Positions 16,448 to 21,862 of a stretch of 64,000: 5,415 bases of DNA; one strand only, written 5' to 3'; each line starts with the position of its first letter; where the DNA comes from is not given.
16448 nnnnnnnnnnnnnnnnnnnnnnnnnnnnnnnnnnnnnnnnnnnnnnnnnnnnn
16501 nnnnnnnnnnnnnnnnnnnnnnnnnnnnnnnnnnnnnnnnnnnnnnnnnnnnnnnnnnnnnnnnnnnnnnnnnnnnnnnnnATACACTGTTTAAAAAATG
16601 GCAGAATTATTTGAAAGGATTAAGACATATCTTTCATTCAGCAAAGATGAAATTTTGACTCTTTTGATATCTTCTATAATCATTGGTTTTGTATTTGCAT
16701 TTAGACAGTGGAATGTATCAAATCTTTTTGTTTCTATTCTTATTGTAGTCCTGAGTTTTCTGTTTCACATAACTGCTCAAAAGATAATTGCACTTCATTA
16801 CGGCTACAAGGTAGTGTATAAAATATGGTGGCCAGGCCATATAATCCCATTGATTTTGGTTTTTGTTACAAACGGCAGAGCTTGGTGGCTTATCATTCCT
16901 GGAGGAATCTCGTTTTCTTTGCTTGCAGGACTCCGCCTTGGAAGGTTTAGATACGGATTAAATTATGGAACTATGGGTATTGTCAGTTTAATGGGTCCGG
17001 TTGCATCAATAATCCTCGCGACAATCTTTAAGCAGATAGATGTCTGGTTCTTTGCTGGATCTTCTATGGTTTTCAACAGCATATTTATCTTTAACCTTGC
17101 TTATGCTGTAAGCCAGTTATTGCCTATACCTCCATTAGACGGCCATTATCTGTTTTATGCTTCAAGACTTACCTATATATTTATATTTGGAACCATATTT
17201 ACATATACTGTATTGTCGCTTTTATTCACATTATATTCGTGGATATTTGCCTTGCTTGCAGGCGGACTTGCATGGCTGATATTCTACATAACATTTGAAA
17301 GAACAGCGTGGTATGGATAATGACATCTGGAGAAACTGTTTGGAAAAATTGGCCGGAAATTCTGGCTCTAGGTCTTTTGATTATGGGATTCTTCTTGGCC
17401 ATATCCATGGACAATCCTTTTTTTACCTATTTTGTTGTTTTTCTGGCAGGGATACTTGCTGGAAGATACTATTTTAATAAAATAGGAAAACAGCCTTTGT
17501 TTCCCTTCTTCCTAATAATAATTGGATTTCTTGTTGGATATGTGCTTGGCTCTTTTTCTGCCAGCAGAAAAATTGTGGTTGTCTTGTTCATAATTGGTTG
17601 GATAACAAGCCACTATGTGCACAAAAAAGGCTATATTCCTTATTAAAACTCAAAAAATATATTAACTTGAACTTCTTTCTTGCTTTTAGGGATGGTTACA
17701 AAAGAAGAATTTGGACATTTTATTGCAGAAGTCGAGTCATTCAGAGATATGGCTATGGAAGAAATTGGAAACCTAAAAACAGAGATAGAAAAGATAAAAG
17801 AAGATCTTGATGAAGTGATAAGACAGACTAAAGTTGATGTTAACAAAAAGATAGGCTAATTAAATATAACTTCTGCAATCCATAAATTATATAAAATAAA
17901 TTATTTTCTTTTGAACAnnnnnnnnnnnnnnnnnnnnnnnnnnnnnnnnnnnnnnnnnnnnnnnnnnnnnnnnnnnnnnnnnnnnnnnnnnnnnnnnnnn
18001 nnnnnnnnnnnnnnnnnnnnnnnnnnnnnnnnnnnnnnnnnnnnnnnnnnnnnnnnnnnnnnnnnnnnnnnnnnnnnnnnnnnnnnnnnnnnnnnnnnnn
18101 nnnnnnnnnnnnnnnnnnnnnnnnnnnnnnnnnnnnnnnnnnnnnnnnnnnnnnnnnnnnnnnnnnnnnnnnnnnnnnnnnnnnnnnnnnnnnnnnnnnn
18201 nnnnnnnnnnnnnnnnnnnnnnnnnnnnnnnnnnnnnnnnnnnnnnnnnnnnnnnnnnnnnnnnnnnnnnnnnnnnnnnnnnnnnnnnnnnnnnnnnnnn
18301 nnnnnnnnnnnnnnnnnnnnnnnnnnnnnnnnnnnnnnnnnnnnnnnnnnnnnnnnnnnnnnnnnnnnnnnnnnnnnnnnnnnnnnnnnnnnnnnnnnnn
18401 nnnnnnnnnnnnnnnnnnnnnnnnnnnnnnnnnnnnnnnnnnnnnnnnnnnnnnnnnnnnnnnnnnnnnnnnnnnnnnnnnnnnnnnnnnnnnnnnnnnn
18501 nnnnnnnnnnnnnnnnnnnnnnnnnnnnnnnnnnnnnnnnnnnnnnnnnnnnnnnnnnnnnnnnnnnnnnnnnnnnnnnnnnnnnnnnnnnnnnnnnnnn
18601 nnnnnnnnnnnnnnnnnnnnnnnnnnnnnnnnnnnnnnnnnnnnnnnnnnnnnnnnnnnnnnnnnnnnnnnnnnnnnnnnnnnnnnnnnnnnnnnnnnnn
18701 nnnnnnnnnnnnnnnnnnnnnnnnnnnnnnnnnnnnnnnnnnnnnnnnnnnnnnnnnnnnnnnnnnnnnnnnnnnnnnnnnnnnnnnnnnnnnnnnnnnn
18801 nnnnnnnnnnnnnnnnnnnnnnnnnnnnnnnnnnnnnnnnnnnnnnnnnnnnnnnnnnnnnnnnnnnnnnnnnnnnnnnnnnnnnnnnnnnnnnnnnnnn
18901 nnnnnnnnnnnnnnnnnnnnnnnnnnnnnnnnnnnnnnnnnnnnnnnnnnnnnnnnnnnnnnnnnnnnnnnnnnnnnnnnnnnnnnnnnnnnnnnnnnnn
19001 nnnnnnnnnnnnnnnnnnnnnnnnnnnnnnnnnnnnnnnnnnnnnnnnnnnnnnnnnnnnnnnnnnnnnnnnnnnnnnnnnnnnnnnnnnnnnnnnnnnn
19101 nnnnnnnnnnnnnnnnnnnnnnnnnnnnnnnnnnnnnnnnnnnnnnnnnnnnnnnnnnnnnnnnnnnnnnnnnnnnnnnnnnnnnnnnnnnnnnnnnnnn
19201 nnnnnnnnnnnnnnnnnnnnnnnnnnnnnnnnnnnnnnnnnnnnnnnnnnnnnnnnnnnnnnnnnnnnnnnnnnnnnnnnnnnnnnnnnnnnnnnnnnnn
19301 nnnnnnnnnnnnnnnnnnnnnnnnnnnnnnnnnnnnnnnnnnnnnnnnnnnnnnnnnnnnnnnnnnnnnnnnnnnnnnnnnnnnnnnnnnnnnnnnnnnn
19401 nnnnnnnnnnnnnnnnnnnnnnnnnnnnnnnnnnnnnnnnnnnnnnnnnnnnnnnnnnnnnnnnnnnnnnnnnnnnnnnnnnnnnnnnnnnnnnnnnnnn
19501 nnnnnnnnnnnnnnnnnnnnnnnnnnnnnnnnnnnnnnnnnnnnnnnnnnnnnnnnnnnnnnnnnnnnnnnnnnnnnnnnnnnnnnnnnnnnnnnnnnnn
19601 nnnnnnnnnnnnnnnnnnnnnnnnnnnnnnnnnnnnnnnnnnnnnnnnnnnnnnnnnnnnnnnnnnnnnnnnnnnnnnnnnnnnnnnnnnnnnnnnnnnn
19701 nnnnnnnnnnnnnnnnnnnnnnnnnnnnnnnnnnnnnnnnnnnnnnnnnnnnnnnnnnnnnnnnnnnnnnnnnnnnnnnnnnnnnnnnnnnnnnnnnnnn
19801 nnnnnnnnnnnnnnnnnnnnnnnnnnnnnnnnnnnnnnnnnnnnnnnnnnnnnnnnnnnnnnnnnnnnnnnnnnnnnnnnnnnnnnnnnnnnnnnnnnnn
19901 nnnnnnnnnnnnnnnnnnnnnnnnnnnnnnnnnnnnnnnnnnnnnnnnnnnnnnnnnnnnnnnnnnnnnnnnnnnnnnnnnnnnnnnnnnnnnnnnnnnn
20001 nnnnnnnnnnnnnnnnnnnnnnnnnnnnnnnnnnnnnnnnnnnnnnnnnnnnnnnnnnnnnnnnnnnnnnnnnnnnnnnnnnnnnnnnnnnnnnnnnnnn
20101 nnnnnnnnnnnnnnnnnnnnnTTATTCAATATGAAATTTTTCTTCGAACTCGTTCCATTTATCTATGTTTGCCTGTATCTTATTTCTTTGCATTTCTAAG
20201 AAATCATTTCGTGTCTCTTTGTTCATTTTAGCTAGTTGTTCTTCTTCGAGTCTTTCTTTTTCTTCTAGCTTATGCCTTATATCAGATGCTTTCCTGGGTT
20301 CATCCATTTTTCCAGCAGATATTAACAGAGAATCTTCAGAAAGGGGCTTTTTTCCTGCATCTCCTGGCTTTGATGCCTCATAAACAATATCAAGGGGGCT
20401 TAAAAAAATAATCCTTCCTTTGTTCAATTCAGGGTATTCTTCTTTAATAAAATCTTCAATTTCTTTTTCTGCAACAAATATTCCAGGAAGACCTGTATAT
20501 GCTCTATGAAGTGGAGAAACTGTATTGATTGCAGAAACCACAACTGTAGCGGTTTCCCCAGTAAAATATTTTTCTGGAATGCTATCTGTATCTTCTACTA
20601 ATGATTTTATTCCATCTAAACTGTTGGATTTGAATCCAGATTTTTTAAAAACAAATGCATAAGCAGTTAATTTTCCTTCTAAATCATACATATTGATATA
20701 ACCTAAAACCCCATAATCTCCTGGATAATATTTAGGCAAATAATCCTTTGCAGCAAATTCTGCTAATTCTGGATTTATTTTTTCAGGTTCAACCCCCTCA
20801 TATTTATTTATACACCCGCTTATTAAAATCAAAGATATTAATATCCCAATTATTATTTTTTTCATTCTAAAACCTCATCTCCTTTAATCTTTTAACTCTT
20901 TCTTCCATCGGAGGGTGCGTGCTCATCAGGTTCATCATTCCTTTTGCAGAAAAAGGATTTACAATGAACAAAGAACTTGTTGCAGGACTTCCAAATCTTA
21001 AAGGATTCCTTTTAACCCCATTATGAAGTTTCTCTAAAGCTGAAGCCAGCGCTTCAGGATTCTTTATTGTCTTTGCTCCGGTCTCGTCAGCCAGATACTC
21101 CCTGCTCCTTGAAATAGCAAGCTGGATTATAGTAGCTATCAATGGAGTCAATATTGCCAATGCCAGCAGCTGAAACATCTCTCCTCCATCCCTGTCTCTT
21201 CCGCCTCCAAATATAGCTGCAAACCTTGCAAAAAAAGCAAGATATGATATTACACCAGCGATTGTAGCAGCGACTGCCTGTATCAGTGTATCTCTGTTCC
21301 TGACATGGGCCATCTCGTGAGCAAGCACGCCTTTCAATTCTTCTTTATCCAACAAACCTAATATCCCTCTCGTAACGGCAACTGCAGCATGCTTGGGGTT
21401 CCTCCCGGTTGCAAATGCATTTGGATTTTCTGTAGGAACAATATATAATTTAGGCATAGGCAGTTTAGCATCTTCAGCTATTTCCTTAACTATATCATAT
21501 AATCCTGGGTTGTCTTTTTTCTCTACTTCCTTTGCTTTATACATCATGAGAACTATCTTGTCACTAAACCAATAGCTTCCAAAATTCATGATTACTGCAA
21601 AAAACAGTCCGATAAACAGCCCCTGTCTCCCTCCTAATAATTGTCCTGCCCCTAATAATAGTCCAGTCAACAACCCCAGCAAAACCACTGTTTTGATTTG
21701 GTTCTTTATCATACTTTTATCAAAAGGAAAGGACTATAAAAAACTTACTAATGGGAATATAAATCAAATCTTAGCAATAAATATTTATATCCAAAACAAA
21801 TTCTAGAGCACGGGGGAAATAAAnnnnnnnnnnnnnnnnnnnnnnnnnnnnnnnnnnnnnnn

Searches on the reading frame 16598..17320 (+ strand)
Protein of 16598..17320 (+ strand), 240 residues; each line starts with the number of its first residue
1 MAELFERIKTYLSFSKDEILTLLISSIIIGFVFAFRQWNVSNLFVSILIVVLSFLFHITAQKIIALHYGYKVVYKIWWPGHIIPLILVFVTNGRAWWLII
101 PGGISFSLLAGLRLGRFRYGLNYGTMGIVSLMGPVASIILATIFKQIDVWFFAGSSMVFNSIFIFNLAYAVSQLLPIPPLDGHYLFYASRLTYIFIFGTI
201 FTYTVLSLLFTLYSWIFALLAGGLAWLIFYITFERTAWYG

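Call 10: search_protein_families(library=ncbifam, proteins=[window:16598-17320:+], max_evalue=10)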
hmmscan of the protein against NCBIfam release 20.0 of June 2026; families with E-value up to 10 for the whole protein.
window:16598-17320:+ (240 aa): 0 families

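Call 56: search_protein_families(library=pfam, proteins=[window:16598-17320:+], max_evalue=0.1)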
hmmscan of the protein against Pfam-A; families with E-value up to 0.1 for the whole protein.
window:16598-17320:+ (240 aa): 1 family
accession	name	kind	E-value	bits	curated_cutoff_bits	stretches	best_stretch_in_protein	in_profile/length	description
PF02163.28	Peptidase_M50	-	0.016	15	27.2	1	123-185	135-189/221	Peptidase family M50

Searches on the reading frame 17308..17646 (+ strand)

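Call 10: search_protein_families(library=ncbifam, proteins=[window:17308-17646:+], max_evalue=10)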
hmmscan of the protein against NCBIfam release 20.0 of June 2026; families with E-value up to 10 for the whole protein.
window:17308-17646:+ (112 aa): 1 family
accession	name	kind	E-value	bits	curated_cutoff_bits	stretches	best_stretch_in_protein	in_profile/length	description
NF002796.0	PRK02935.1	equivalog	0.051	13.4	108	1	55-100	5-50/118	hypothetical protein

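Call 56: search_protein_families(library=pfam, proteins=[window:17308-17646:+], max_evalue=0.1)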
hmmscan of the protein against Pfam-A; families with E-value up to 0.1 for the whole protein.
window:17308-17646:+ (112 aa): 3 families
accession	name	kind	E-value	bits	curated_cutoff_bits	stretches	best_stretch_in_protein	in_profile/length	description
PF01757.29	Acyl_transf_3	-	0.012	15.1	31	1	12-103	146-261/326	Acyltransferase domain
PF15875.10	DUF4731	-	0.013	16.1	27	1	88-106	56-74/75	Domain of unknown function (DUF4731)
PF11023.14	DUF2614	-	0.019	15.5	21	1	55-99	2-46/111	Zinc-ribbon containing domain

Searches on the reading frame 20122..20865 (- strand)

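Call 56: search_protein_families(library=pfam, proteins=[window:20122-20865:-], max_evalue=0.1)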
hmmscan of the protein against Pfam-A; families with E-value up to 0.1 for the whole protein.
window:20122-20865:- (247 aa): 1 family
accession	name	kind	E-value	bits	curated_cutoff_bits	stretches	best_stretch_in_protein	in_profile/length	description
PF25425.1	YfjL_N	-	0.0019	18.9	27.8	0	107-147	8-49/97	YfjL-like, N-terminal domain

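Call 75: search_protein_families(library=ncbifam, proteins=[window:20122-20865:-], max_evalue=0.01)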
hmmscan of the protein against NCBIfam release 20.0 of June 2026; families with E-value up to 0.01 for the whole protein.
window:20122-20865:- (247 aa): 0 families

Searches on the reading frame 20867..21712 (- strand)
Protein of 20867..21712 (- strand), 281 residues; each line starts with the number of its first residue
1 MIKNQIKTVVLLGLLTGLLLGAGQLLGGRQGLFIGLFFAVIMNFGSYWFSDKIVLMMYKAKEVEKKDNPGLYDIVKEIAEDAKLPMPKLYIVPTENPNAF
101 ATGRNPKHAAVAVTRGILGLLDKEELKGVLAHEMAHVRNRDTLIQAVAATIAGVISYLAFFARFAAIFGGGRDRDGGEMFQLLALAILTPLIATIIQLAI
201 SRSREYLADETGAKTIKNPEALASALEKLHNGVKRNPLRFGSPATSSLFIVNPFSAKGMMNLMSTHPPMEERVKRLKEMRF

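Call 10: search_protein_families(library=ncbifam, proteins=[window:20867-21712:-], max_evalue=10)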
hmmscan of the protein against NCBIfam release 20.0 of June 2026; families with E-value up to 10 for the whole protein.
window:20867-21712:- (281 aa): 14 families
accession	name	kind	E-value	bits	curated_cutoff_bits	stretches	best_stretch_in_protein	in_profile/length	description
NF002826.0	PRK03001.1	equivalog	6.3e-106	353.7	369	1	4-280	3-279/285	zinc metalloprotease HtpX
NF002839.0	PRK03072.1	equivalog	7.6e-103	343.6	412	1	3-279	7-284/291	zinc metalloprotease HtpX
NF002363.0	PRK01345.1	equivalog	1.3e-99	333.4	422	1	4-279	2-278/318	zinc metalloprotease HtpX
NF003425.0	PRK04897.1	equivalog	1.3e-79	267.5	355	1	3-279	8-298/298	zinc metalloprotease HtpX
NF002669.0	PRK02391.1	equivalog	2e-67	227.5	341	1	8-279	18-291/298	zinc metalloprotease HtpX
NF002775.0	PRK02870.1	equivalog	1.4e-43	149.4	285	1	36-277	77-334/338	zinc metalloprotease HtpX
NF003965.0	PRK05457.1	equivalog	3.7e-39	134.8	245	1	20-279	25-284/285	protease HtpX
NF002322.0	PRK01265.1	equivalog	2.6e-36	125.7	275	1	29-234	41-252/325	zinc metalloprotease HtpX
NF052399.1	M48_lipo_LoiP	exception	2.3e-05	24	365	1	93-143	93-139/247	metalloprotease LoiP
NF052400.1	M48_BAM_BepA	equivalog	0.0048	15.7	570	1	79-141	84-142/483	beta-barrel assembly-enhancing protease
NF002774.0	PRK02868.1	equivalog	0.029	14.1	227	1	179-265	20-106/248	YciC family protein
NF051466.1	MSP1_alpha_C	equivalog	0.062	12.9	125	1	131-220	17-100/224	major surface protein MSP1 subunit alpha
NF005991.0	PRK08115.1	equivalog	0.13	10.1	854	1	135-217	224-305/858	vitamin B12-dependent ribonucleotide reductase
NF033108.1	sensor_BlaR1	exception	0.14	10.6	1200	1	123-158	192-227/585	beta-lactam sensor/signal transducer BlaR1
